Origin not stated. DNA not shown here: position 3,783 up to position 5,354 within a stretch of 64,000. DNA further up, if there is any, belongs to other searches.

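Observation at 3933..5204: Glutamate-dehydrogenase paralog that has lost both conserved active-site lysines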

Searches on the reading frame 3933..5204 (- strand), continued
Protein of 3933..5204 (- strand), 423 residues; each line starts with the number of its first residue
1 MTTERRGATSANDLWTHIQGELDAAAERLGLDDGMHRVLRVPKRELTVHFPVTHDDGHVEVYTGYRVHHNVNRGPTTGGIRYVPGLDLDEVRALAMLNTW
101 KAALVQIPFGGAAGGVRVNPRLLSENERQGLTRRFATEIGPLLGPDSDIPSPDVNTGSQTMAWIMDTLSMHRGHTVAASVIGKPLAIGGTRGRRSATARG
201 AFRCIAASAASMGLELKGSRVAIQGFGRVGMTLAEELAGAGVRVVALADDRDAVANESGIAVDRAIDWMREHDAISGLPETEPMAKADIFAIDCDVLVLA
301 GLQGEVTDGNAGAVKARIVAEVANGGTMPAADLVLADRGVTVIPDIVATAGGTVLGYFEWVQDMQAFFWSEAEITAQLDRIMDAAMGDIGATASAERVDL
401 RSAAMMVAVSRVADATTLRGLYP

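Call 23: search_solved_structures(query=window:3933-5204:-, max_evalue=1e-40, show_alignments=3)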
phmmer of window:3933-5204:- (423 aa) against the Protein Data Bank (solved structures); distinct sequences matched with E-value up to 1e-40: 39.
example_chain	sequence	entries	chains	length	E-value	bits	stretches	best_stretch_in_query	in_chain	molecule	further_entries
1b26_A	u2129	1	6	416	5.9e-121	407.7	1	21-423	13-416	GLUTAMATE DEHYDROGENASE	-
1b3b_A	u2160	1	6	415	7.7e-121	407.3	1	21-423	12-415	PROTEIN (GLUTAMATE DEHYDROGENASE)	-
3aoe_A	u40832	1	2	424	1.9e-119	402.7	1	18-423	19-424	Glutamate dehydrogenase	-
3aog_A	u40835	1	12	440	2.2e-119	402.5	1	18-423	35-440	Glutamate dehydrogenase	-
2tmg_A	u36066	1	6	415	1.9e-118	399.4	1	21-423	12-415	PROTEIN (GLUTAMATE DEHYDROGENASE)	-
4xgi_A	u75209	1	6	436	9.9e-109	367.4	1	15-423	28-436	Glutamate dehydrogenase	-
8zmu_A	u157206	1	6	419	4.4e-99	335.6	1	21-420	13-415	Glutamate dehydrogenase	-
8znb_A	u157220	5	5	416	4.5e-99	335.6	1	21-420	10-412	Glutamate dehydrogenase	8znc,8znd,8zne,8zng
1euz_A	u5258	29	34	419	8.6e-99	334.6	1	21-420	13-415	GLUTAMATE DEHYDROGENASE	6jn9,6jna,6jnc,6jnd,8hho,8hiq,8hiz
7mfm_A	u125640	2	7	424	1.6e-98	333.7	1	17-420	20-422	Glutamate dehydrogenase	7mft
6yeh_A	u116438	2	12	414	3e-97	329.6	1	24-420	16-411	Glutamate dehydrogenase 1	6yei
3k8z_A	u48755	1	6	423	3.1e-97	329.5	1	17-420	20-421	NAD-specific glutamate dehydrogenase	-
8s38_A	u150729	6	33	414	1.3e-96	327.5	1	24-420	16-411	Glutamate dehydrogenase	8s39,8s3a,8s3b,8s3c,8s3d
8i83_A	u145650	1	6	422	1.9e-94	320.4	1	13-420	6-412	Glutamate dehydrogenase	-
8ysw_A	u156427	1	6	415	1.9e-94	320.4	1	13-420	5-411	Glutamate dehydrogenase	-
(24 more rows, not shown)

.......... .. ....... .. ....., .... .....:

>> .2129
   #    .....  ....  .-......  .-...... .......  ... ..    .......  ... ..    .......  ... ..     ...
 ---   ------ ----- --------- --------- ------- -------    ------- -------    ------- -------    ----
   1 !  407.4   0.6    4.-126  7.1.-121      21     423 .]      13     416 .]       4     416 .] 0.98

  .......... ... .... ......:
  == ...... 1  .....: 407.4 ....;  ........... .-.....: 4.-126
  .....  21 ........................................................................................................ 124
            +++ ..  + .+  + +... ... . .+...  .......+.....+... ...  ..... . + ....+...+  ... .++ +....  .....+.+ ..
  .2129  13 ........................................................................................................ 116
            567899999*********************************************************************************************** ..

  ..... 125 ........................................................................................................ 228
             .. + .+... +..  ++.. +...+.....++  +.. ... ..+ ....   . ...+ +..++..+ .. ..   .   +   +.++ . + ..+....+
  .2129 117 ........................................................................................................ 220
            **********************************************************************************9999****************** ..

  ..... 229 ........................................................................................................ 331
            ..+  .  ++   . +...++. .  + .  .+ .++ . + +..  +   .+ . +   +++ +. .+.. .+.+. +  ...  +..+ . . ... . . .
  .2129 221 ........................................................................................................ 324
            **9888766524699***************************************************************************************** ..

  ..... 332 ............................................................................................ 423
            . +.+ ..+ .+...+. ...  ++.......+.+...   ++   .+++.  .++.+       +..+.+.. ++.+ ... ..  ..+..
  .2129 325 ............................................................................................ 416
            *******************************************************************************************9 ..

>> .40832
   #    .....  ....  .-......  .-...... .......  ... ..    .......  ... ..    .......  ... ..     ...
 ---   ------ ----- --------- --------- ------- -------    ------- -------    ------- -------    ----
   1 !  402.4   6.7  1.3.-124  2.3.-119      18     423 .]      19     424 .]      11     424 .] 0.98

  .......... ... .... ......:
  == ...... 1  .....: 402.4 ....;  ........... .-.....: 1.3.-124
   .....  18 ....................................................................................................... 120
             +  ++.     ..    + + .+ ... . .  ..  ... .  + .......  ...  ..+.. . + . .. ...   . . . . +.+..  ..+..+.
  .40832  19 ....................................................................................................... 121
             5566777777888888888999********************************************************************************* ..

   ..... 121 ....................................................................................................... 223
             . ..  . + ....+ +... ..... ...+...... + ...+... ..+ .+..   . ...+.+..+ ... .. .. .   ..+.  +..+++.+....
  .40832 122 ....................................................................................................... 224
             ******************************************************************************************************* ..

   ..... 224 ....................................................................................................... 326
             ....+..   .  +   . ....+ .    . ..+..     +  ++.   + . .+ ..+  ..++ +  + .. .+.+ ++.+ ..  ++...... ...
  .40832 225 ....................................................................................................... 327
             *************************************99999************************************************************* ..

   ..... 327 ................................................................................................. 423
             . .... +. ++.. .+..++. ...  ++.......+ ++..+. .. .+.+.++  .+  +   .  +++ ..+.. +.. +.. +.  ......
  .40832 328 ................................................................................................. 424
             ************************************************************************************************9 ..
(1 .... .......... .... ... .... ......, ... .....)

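Call 25: search_protein_representatives(protein=window:3933-5204:-)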
Query: 423 residues. Proteins with E-value up to 0.001 (for the whole library): 13430; up to 1e-10: 7324; up to 1e-30: 1823. The best 150 are listed.
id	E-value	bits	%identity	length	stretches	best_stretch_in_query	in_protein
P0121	9.6e-124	430.0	50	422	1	12-423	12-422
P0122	6.9e-122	423.9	47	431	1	14-423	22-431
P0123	8.9e-118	410.4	49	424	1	20-423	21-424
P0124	2.1e-117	409.2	48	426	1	22-423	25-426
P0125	2.0e-116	405.9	49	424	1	20-423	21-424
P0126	6.1e-115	401.1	46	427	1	18-423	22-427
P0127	3.0e-110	385.6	47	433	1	12-423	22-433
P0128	4.0e-110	385.2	47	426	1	21-422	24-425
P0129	2.8e-108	379.1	46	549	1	21-423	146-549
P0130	8.3e-104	364.4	44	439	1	10-423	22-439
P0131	1.2e-103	363.9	44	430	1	11-423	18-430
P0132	5.7e-103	361.6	42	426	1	20-422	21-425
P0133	7.7e-103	361.2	44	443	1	13-423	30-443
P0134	3.0e-102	359.2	45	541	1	16-420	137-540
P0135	4.7e-100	352.0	46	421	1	21-423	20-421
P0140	3.9e-95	335.8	40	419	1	20-423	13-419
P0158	4.0e-91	322.6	41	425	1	19-413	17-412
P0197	4.6e-83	296.1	39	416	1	18-422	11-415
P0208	1.3e-81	291.3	36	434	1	10-422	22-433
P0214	8.0e-81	288.7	37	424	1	12-423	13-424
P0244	3.2e-77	276.9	39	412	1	19-423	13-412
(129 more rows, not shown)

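Call 32: search_solved_structures(query=P0140, max_evalue=1e-60, show_alignments=1)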
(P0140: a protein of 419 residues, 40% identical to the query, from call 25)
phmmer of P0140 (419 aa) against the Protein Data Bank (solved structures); distinct sequences matched with E-value up to 1e-60: 39.
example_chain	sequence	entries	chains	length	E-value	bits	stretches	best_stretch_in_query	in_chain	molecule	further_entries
1b26_A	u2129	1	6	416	4.1e-126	424.6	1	3-419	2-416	GLUTAMATE DEHYDROGENASE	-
1b3b_A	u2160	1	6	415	4.2e-126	424.5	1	4-419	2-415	PROTEIN (GLUTAMATE DEHYDROGENASE)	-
2tmg_A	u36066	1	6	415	1e-124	419.9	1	4-419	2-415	PROTEIN (GLUTAMATE DEHYDROGENASE)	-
3aoe_A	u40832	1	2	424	1e-124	419.9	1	6-419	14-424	Glutamate dehydrogenase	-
3aog_A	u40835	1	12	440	1.2e-124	419.7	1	6-419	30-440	Glutamate dehydrogenase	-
4xgi_A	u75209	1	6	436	1.8e-118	399.4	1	8-419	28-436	Glutamate dehydrogenase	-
1gtm_A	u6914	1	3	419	1.7e-115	389.6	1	6-411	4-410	GLUTAMATE DEHYDROGENASE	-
1bvu_A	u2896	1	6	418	1.2e-110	373.6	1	6-416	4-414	PROTEIN (GLUTAMATE DEHYDROGENASE)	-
8zmu_A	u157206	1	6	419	3.7e-110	372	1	6-416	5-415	Glutamate dehydrogenase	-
8znb_A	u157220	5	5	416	5.2e-110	371.5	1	6-416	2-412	Glutamate dehydrogenase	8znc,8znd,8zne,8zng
1euz_A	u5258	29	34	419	7e-110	371.1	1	6-416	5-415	GLUTAMATE DEHYDROGENASE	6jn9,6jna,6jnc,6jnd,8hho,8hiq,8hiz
8i83_A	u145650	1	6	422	3.5e-109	368.8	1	11-416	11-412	Glutamate dehydrogenase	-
8ysw_A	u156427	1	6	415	3.7e-109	368.7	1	13-416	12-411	Glutamate dehydrogenase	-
7mfm_A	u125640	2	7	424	3e-106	359.2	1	18-416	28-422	Glutamate dehydrogenase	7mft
3k8z_A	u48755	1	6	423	1.1e-105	357.4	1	18-416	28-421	NAD-specific glutamate dehydrogenase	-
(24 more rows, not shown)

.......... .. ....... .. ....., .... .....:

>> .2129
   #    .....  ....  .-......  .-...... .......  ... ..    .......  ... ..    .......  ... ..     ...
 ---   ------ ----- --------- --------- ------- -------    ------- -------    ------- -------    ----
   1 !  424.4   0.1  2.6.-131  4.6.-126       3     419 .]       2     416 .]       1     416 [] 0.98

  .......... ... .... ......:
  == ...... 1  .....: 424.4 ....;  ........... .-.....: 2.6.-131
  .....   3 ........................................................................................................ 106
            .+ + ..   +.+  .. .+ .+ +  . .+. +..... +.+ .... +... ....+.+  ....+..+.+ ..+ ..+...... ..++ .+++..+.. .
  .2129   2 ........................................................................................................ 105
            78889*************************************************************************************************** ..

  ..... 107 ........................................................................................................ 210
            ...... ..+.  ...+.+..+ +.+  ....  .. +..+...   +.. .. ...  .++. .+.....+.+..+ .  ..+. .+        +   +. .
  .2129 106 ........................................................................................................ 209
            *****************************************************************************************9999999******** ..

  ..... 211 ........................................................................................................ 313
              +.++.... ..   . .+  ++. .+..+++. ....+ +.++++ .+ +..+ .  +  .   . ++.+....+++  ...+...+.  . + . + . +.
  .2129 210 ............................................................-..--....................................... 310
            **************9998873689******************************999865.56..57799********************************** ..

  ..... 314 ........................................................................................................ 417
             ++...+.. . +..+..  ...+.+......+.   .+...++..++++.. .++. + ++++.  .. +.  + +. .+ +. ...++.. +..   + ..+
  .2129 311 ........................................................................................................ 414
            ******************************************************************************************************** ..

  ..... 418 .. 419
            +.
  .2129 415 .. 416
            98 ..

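Call 37: search_solved_structures(query=A1, max_evalue=1e-60, show_alignments=5)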
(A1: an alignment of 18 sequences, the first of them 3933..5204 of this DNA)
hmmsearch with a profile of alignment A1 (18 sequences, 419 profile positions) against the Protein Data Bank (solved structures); distinct sequences matched with E-value up to 1e-60: 52.
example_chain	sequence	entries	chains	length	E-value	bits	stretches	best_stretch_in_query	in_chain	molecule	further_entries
1b3b_A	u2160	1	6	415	3.1e-180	602.6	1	8-419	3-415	PROTEIN (GLUTAMATE DEHYDROGENASE)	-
1b26_A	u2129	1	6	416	3.6e-180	602.4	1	7-419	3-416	GLUTAMATE DEHYDROGENASE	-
2tmg_A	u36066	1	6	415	7.5e-180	601.3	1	8-419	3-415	PROTEIN (GLUTAMATE DEHYDROGENASE)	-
3aoe_A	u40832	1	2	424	1.8e-167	560.6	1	6-419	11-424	Glutamate dehydrogenase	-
3aog_A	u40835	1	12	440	2e-167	560.4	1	6-419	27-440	Glutamate dehydrogenase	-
1bvu_A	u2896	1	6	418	2.6e-167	560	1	8-418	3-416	PROTEIN (GLUTAMATE DEHYDROGENASE)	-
1gtm_A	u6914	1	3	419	7e-167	558.6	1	9-418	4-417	GLUTAMATE DEHYDROGENASE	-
1euz_A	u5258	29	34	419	5.3e-166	555.7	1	9-418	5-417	GLUTAMATE DEHYDROGENASE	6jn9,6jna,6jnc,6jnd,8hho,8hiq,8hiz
8zmu_A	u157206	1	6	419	3.5e-165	553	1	9-418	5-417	Glutamate dehydrogenase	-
8znb_A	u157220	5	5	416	5.2e-165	552.4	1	10-418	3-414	Glutamate dehydrogenase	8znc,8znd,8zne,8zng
7mfm_A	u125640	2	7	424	1e-163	548.2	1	6-417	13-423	Glutamate dehydrogenase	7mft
3k92_A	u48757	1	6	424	1.3e-162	544.5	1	5-417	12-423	NAD-specific glutamate dehydrogenase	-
8i83_A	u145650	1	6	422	2e-162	543.9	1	6-418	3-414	Glutamate dehydrogenase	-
4xgi_A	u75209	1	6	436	2.8e-162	543.5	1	7-419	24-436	Glutamate dehydrogenase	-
8ysw_A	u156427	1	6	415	2.8e-162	543.4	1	7-418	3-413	Glutamate dehydrogenase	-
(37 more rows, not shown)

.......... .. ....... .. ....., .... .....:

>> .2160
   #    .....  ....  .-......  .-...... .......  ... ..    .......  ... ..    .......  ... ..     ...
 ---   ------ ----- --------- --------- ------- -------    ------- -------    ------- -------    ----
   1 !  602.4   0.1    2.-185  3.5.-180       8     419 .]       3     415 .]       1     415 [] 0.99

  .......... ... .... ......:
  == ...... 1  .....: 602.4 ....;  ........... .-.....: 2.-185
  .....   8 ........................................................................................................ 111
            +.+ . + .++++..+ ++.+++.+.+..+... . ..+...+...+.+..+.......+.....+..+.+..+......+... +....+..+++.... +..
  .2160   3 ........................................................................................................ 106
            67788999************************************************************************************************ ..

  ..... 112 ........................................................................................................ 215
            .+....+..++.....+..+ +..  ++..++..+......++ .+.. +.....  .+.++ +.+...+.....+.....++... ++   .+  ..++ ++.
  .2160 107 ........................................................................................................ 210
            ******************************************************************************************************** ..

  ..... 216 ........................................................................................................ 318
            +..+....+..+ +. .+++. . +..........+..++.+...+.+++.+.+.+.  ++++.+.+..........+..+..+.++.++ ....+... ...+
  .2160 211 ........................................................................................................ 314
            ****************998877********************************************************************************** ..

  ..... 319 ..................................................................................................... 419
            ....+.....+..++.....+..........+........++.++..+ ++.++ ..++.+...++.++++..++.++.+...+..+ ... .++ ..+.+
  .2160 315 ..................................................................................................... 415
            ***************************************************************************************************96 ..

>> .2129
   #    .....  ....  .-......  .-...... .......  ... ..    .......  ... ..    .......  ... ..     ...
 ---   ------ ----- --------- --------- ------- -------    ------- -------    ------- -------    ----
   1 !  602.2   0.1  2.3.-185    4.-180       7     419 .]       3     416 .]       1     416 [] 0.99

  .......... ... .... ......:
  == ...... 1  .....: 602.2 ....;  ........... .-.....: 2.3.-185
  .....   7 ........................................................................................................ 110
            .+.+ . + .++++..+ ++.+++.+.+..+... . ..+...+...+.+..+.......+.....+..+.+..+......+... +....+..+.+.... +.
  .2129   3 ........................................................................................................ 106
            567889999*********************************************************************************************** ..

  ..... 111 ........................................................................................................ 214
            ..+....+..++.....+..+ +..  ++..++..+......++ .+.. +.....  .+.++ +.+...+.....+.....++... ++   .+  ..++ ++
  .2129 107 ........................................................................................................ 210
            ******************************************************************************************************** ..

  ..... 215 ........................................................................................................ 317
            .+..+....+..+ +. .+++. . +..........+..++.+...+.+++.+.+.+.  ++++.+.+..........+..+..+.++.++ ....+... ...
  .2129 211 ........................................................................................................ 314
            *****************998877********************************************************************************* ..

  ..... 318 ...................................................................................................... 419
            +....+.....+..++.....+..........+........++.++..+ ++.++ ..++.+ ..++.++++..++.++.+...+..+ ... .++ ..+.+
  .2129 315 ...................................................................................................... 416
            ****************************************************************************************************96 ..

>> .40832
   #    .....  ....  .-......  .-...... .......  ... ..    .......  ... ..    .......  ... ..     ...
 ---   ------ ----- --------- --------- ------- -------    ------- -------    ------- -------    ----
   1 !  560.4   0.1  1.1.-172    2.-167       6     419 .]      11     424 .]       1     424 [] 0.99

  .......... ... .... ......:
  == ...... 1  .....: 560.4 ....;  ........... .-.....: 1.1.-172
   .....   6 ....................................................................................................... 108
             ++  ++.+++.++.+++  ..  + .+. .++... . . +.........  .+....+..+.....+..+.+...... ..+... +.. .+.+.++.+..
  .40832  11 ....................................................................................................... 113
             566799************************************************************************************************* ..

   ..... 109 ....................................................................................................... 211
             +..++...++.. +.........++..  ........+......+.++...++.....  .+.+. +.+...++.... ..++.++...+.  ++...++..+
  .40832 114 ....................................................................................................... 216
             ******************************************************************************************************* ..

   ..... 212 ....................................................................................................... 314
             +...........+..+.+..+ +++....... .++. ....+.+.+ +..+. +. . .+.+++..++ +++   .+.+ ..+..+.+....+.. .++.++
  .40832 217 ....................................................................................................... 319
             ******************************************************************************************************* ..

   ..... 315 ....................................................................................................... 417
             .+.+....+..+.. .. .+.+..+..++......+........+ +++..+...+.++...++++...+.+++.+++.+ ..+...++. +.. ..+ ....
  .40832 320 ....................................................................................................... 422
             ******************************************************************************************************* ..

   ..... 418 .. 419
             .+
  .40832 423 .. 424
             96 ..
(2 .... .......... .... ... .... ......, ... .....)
